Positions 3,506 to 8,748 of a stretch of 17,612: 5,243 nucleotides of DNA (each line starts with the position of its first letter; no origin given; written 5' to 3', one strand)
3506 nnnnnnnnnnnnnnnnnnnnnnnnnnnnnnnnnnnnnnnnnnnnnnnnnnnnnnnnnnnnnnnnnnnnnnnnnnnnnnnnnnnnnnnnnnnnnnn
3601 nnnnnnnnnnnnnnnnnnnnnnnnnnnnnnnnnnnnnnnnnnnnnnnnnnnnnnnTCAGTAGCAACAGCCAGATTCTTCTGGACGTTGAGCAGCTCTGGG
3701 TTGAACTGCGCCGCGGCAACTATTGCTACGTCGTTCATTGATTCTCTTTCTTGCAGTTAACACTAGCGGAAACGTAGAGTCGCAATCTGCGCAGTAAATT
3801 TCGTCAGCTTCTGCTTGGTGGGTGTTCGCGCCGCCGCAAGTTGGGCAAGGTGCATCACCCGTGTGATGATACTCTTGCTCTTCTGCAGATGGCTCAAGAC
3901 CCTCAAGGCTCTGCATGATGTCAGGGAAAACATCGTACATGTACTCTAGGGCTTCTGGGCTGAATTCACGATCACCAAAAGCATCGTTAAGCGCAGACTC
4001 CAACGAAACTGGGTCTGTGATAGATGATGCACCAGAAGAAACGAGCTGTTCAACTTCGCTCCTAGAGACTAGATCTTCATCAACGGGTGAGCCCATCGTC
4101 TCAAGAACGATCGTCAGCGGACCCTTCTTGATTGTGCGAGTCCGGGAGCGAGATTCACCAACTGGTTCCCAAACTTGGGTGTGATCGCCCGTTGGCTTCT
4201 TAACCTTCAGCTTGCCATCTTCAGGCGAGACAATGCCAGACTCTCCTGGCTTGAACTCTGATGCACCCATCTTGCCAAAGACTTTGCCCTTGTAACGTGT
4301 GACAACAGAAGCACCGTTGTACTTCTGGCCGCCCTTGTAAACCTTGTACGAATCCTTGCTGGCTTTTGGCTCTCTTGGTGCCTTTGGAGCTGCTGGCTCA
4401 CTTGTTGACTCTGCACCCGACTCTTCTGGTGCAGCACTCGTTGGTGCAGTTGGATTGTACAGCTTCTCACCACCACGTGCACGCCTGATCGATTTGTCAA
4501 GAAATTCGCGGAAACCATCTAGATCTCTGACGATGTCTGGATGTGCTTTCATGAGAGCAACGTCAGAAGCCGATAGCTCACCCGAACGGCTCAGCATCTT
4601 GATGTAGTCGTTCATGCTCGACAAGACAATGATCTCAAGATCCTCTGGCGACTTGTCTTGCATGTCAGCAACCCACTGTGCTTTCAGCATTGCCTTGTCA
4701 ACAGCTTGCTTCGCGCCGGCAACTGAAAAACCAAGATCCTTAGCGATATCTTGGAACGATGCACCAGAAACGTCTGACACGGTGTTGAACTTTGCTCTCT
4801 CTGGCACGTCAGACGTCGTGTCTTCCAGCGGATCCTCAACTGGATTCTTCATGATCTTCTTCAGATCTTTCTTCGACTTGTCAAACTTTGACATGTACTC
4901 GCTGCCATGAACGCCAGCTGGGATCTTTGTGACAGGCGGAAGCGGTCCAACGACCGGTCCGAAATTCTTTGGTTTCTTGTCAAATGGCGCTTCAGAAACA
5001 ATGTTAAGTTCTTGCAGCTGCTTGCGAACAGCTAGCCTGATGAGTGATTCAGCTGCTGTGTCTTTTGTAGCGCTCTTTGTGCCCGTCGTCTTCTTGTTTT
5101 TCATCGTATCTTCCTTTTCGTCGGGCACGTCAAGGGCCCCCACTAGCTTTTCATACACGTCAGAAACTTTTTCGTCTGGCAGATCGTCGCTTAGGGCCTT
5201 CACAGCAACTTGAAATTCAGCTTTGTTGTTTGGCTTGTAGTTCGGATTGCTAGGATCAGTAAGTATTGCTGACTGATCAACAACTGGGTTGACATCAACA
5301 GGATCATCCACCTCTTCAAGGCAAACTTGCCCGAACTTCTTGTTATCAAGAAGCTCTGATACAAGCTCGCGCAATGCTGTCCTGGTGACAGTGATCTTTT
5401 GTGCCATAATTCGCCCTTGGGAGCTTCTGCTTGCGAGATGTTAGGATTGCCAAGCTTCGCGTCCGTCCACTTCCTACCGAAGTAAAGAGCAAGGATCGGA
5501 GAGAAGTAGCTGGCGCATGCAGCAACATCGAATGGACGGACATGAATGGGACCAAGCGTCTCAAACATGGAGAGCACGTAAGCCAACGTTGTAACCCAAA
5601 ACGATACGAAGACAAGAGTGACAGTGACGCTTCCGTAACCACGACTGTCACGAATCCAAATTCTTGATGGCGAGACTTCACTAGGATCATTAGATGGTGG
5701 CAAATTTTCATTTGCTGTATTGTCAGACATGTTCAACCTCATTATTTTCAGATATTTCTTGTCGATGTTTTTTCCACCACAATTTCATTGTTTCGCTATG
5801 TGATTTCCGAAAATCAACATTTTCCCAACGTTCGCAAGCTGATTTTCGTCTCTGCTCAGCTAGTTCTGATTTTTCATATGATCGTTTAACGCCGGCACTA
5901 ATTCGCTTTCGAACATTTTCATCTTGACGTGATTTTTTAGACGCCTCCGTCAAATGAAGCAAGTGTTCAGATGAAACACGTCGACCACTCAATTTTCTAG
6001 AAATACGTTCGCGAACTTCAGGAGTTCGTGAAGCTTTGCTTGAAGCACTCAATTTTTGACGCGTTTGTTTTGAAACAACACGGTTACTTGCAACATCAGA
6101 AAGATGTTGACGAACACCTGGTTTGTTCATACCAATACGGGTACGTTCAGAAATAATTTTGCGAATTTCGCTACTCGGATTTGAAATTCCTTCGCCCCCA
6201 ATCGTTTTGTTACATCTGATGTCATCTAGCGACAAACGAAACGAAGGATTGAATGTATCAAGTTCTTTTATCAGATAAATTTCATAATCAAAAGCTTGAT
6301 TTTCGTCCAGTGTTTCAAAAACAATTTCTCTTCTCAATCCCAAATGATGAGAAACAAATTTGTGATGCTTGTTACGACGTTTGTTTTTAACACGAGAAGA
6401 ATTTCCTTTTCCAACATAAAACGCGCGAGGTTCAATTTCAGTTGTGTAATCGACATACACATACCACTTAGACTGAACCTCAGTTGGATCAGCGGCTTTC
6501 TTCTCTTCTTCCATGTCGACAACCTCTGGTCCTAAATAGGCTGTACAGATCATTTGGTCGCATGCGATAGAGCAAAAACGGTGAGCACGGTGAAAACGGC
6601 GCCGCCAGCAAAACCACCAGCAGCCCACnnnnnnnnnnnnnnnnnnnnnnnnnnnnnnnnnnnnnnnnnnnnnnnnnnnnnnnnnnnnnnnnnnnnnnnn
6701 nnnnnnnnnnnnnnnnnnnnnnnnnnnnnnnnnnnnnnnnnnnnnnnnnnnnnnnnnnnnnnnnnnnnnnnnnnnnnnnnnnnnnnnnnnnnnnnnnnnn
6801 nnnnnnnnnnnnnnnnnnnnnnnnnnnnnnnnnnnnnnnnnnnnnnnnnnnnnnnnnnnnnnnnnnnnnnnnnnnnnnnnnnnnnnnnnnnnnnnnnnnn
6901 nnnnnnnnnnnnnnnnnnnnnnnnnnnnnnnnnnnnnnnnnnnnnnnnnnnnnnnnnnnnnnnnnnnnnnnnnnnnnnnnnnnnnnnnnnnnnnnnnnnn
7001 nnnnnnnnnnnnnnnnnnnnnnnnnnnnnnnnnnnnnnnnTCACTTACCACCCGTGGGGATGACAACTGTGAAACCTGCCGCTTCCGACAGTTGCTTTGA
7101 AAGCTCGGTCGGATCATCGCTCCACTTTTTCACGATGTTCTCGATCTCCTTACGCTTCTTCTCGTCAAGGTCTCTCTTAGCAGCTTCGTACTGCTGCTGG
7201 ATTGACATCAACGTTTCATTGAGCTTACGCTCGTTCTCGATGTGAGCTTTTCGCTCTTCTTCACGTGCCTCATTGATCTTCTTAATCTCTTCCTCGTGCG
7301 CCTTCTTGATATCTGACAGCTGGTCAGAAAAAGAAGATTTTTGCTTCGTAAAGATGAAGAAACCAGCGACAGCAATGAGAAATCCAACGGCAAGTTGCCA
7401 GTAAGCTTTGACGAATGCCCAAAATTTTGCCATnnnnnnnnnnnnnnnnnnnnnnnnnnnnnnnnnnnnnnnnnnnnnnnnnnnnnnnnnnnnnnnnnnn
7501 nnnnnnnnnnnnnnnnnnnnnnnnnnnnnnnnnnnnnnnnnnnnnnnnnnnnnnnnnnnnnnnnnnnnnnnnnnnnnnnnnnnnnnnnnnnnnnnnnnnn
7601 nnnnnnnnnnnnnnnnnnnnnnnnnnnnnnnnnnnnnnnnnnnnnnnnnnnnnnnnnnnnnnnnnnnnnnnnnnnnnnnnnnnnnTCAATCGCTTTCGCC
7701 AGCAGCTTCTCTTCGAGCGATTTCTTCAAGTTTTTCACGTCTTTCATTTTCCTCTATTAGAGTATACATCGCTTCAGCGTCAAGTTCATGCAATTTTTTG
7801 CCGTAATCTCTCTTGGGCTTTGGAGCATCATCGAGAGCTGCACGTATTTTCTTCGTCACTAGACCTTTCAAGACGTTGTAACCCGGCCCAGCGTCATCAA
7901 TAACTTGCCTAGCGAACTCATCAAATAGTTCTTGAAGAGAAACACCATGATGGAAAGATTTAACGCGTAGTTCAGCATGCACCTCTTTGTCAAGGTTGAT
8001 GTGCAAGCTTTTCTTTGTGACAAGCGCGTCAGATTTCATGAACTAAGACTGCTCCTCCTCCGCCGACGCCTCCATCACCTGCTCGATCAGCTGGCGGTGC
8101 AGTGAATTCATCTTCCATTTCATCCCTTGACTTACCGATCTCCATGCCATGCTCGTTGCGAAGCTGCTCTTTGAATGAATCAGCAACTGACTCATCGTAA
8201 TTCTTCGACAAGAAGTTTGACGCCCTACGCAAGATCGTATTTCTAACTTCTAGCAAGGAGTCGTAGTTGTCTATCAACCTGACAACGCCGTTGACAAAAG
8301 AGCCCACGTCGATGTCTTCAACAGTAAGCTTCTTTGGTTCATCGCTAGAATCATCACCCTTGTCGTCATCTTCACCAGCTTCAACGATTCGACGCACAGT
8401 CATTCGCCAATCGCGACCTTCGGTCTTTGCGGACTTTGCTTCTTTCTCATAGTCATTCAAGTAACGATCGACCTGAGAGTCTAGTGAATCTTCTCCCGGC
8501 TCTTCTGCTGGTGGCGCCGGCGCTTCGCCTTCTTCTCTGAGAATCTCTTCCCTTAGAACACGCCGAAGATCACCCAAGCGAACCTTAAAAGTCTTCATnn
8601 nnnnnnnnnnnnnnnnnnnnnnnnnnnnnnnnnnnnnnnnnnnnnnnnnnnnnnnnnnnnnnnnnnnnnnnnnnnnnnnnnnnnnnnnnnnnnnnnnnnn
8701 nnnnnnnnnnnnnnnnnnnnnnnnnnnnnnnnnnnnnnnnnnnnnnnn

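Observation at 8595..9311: Fe/Mn superoxide-dismutase-like protein with all four metal-ligand positions apparently retained plus a 40-aa N-terminal extension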

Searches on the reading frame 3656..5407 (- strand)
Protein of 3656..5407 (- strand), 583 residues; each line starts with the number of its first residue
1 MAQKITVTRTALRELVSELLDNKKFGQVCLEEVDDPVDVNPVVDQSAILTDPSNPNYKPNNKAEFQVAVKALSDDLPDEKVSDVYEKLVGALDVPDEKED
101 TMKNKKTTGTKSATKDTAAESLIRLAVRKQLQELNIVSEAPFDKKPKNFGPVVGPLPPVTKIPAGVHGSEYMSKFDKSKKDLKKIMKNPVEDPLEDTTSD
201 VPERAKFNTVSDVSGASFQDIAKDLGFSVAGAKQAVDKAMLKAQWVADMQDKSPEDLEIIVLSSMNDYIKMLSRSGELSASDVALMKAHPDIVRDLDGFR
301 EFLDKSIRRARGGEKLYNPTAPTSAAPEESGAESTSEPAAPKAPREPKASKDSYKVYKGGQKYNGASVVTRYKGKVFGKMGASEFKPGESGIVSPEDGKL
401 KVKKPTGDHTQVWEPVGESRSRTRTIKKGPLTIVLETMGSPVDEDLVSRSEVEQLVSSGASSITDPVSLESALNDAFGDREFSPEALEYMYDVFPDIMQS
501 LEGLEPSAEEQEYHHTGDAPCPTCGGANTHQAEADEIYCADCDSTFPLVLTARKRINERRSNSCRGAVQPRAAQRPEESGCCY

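Call 9: search_protein_families(library=phrogs, proteins=[window:3656-5407:-], max_evalue=0.001)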
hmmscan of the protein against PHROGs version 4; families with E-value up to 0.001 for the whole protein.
window:3656-5407:- (583 aa): 0 families

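Call 22: search_protein_families(library=pfam, proteins=[window:3656-5407:-], max_evalue=0.01)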
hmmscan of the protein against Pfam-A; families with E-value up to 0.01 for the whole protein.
window:3656-5407:- (583 aa): 1 family
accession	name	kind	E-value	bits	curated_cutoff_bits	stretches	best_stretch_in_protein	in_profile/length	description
PF14354.12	Lar_restr_allev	-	0.0065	17.1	28.6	0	520-547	5-34/58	Restriction alleviation protein Lar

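Call 43: search_dna_similar(query=window:3656-5407:-, collection=phages, mode=protein, max_rows=15, max_evalue=0.001)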
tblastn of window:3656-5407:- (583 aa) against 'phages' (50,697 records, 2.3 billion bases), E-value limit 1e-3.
No match.

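Call 75: search_protein_families(library=ncbifam, proteins=[window:3656-5407:-], max_evalue=0.01)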
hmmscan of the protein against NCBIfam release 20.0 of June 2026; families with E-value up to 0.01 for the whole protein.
window:3656-5407:- (583 aa): 1 family
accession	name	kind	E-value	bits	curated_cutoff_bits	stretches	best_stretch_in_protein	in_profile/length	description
TIGR02959.1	SigZ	equivalog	0.0088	15.9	168.65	0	188-240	88-141/170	RNA polymerase sigma factor SigZ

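Call 76: search_protein_families(library=padloc, proteins=[window:3656-5407:-], max_evalue=0.01)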
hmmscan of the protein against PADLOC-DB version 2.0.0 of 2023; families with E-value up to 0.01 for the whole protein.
window:3656-5407:- (583 aa): 0 families

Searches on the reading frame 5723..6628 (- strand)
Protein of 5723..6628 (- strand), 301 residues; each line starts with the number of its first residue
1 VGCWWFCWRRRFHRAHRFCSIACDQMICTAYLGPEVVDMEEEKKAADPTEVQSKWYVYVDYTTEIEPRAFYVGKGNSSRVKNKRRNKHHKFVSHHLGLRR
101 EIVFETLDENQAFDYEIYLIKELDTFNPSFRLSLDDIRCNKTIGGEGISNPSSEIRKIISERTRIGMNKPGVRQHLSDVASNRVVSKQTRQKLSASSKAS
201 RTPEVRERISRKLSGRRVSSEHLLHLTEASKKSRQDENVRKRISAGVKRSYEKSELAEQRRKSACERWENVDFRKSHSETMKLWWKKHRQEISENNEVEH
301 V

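Call 9: search_protein_families(library=phrogs, proteins=[window:5723-6628:-], max_evalue=0.001)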
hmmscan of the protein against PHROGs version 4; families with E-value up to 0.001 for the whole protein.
window:5723-6628:- (301 aa): 2 families
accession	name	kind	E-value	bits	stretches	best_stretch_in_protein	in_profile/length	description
phrog_314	-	DNA, RNA and nucleotide metabolism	4.2e-08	33.6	1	70-288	192-405/574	homing endonuclease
phrog_5356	-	unknown function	0.00016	22.1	1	52-90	13-50/255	-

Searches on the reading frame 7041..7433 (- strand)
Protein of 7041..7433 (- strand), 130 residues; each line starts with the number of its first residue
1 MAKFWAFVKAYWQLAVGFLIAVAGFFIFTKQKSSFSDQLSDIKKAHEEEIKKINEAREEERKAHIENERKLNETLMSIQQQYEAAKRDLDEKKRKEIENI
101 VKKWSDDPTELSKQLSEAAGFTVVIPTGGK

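Call 9: search_protein_families(library=phrogs, proteins=[window:7041-7433:-], max_evalue=0.001)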
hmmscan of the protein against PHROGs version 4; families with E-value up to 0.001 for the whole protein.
window:7041-7433:- (130 aa): 3 families
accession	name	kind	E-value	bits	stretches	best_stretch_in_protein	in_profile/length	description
phrog_2466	-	lysis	1.1e-06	29.5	1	14-92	9-87/172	Rz-like spanin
phrog_35764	-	unknown function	2.5e-05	25.6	1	1-104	1-101/104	-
phrog_739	-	lysis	6.6e-05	24.1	1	7-103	3-97/122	Rz-like spanin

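Call 22: search_protein_families(library=pfam, proteins=[window:7041-7433:-], max_evalue=0.01)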
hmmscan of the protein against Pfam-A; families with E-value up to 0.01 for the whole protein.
window:7041-7433:- (130 aa): 2 families
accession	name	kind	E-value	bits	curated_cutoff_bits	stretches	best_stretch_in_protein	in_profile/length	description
PF12685.13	SpoIIIAH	-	0.0028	18.1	30.6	0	17-70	10-62/191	SpoIIIAH-like protein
PF03938.19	OmpH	-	0.0033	18.1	32.4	1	30-126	26-118/141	Outer membrane protein (OmpH-like)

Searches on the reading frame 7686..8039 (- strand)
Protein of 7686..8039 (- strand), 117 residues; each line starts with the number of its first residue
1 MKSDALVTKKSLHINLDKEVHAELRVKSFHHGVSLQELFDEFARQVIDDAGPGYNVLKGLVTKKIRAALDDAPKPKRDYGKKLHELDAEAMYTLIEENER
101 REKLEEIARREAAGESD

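Call 9: search_protein_families(library=phrogs, proteins=[window:7686-8039:-], max_evalue=0.001)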
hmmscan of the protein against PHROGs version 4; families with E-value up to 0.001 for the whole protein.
window:7686-8039:- (117 aa): 0 families

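Call 22: search_protein_families(library=pfam, proteins=[window:7686-8039:-], max_evalue=0.01)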
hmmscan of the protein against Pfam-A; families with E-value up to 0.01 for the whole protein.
window:7686-8039:- (117 aa): 1 family
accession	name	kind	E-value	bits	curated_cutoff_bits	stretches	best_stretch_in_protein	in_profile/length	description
PF22513.2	FitA-like_RHH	-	0.003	17.9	27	1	15-37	7-29/39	Antitoxin FitA-like, ribbon-helix-helix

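Call 76: search_protein_families(library=padloc, proteins=[window:7686-8039:-], max_evalue=0.01)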
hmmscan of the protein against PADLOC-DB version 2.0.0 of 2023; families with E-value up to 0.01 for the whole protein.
window:7686-8039:- (117 aa): 0 families

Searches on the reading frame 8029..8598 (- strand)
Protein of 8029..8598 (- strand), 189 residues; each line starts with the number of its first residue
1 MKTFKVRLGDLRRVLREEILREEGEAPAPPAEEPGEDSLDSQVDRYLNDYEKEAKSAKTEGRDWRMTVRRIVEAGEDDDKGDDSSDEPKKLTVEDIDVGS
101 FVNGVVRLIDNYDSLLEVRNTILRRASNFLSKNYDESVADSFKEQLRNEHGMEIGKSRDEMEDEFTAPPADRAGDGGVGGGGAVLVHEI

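Call 9: search_protein_families(library=phrogs, proteins=[window:8029-8598:-], max_evalue=0.001)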
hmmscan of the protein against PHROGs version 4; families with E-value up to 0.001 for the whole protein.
window:8029-8598:- (189 aa): 0 families

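Call 22: search_protein_families(library=pfam, proteins=[window:8029-8598:-], max_evalue=0.01)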
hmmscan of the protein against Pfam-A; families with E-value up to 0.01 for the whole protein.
window:8029-8598:- (189 aa): 0 families

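Call 44: search_dna_similar(query=window:8029-8598:-, collection=phages, mode=protein, max_rows=15, max_evalue=0.001)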
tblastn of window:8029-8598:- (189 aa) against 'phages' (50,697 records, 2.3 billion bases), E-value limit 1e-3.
No match.

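Call 75: search_protein_families(library=ncbifam, proteins=[window:8029-8598:-], max_evalue=0.01)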
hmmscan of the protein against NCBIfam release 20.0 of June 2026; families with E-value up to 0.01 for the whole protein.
window:8029-8598:- (189 aa): 0 families

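Call 76: search_protein_families(library=padloc, proteins=[window:8029-8598:-], max_evalue=0.01)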
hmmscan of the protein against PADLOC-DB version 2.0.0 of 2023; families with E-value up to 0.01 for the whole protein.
window:8029-8598:- (189 aa): 0 families

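Call 87: find_homologous_proteins(query=window:8029-8598:-, max_evalue=0.001)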
Query window:8029-8598:- (189 aa): 344 proteins with E <= 0.001 among 1223 candidates; the best 120 are listed.
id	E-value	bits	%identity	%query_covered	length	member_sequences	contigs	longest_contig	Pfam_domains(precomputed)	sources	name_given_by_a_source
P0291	1.2e-116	405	100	100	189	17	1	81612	-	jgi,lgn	-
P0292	4.4e-66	241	65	89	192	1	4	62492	-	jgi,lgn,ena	-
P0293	2.5e-65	238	60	88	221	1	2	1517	-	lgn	-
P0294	4.8e-62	228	64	87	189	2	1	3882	-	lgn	-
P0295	3.9e-59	218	59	87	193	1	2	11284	-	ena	-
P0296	8.0e-59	217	60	94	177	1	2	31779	-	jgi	jgi:hypothetical protein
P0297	6.4e-58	214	53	89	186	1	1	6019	-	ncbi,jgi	jgi:hypothetical protein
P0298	1.9e-55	206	58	94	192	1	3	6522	-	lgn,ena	-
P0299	2.5e-55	206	64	75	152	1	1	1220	-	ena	-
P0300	9.4e-55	204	57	89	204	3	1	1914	-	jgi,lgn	jgi:hypothetical protein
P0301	7.0e-54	201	56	76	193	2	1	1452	-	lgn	-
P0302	1.9e-53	200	58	87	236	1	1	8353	-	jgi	-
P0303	2.1e-53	199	64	77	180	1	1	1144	-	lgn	-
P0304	7.9e-53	198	64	80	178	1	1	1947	-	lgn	-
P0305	8.4e-53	197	57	81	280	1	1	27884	-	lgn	-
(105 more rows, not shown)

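Call 90: search_solved_structures(query=A2, max_evalue=1)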
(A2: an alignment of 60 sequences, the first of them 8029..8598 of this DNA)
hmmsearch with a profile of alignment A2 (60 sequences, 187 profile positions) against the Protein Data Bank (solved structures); distinct sequences matched with E-value up to 1: 4.
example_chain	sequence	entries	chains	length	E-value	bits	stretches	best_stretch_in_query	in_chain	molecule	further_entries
9e02_F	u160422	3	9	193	0.028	17.4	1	8-92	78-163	Sec-independent protein translocase protein TatB homolog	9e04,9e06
1ojh_A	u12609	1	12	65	0.059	16.4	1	122-161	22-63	NBLA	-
3zfs_B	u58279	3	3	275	0.25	14.3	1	66-122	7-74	F420-REDUCING HYDROGENASE, SUBUNIT GAMMA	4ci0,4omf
2ije_S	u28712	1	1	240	0.9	12.5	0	106-139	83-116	Guanine nucleotide-releasing protein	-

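Call 91: search_protein_families(library=pfam, alignment_id=A2, max_evalue=0.01)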
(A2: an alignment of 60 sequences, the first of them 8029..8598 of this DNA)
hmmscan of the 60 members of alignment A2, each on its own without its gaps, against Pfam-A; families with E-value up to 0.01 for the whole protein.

A. member 1, window:8029-8598:- (189 aa): 0 families

B. families by the number of members that match (of 60 scanned): 5 families
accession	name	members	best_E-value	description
PF20933.2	HpHbR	1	0.0022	Haptoglobin-hemoglobin receptor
PF05278.17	PEARLI-4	1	0.0036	Arabidopsis phospholipase-like protein (PEARLI 4)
PF13148.11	DUF3987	1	0.008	Protein of unknown function (DUF3987)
PF16228.10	DUF4887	1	0.0097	Domain of unknown function (DUF4887)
PF25034.1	Spectrin_SYNE1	1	0.0099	Nesprin-1, spectrin repeats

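Call 92: predict_structure(alignment_id=A2)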
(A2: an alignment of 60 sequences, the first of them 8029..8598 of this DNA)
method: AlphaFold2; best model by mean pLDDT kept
length: 189 residues; sequences in the alignment: 60
mean_pLDDT: 69.0   pTM: 0.43
mean pLDDT of the five models: 69.0, 68.3, 67.5, 66.0, 64.8
residues with pLDDT >= 90: 34; 70-90: 57; 50-70: 58; < 50: 40
segments of 3 or more residues with pLDDT < 50: 23-33, 56-58, 80-86, 174-188
pLDDT, mean of each block of 10 residues (from residue 1): 71 72 46 54 73 54 65 56 53 88 91 79 90 91 94 77 60 49 46
secondary structure, 60 per line:
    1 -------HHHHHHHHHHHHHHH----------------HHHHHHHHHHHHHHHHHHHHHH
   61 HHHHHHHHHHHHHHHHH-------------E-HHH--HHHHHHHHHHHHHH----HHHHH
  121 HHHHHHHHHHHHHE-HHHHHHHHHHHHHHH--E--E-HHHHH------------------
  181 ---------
elements in order: H8-22 H39-77 H98-111 H116-133 H136-150 H158-162

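Call 94: fold_search(model_id=the predicted structure, library=pdb)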
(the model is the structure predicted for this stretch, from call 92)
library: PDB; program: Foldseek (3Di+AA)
matches with E <= 10: 67; with E <= 0.001: 0
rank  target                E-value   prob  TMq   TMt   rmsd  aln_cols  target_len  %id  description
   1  4zlh_B                1.2e+00  0.28  0.19  0.12   6.8        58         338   17  Structure of the LapB cytoplasmic domain at 2 angstroms (released 2015-11-11)
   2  4gk0_E                2.0e+00  0.10  0.20  0.31   8.5       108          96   16  Crystal structure of human Rev3-Rev7-Rev1 complex (released 2013-03-13)
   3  2kbw_MODEL_1_A        2.5e+00  0.11  0.24  0.28  17.3       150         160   16  Solution Structure of human Mcl-1 complexed with human Bid_BH3 peptide (released 2009-12-15)
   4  4gcn_A                2.8e+00  0.21  0.20  0.28   4.2        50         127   18  N-terminal domain of stress-induced protein-1 (STI-1) from C.elegans (released 2012-08-15)
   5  9up5_A                3.2e+00  0.18  0.19  0.12   5.9        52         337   13  Crystal structure of LapB from Klebsiella pneumoniae (released 2026-03-04)
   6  2m63_MODEL_1_A        3.6e+00  0.09  0.22  0.25   8.2        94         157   18  The protease-resistant N-terminal domain of TIR-domain containing adaptor molecule-1, TICAM-1 (released 2014-03-05)
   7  9n77_LT               3.6e+00  0.06  0.21  0.06  19.3       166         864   11  SSU processome maturation and disassembly, State K (released 2025-11-05)
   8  2cpt_MODEL_1_A        3.8e+00  0.06  0.17  0.24  10.7        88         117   18  Solution structure of MIT domain from human SKD1 (released 2005-11-19)
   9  1py1_A                4.0e+00  0.14  0.20  0.26   4.2        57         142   19  Complex of GGA1-VHS domain and beta-secretase C-terminal phosphopeptide (released 2003-11-04)
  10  7udk_A                4.5e+00  0.09  0.21  0.23   4.9        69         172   17  Crystal structure of designed helical repeat protein RPB_LRP2_R4 bound to LRPx4 peptide (released 2023-03-22)
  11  6z1p_BE               4.5e+00  0.02  0.14  0.07  17.5       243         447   13  Structure of the mitochondrial ribosome from Tetrahymena thermophila (released 2020-06-24)
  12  3puf_H                4.8e+00  0.09  0.16  0.15   5.2        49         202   16  Crystal structure of human RNase H2 complex (released 2010-12-22)
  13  6rjp_A                4.8e+00  0.08  0.24  0.29  18.4       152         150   12  Bfl-1 in complex with alpha helical peptide (released 2019-10-30)
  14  8kc4                  4.8e+00  0.05  0.13  0.15  12.8        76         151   12  De novo design protein -NA05 (released 2024-08-07)
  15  9up5_B                5.1e+00  0.13  0.19  0.12   5.8        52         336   13  Crystal structure of LapB from Klebsiella pneumoniae (released 2026-03-04)
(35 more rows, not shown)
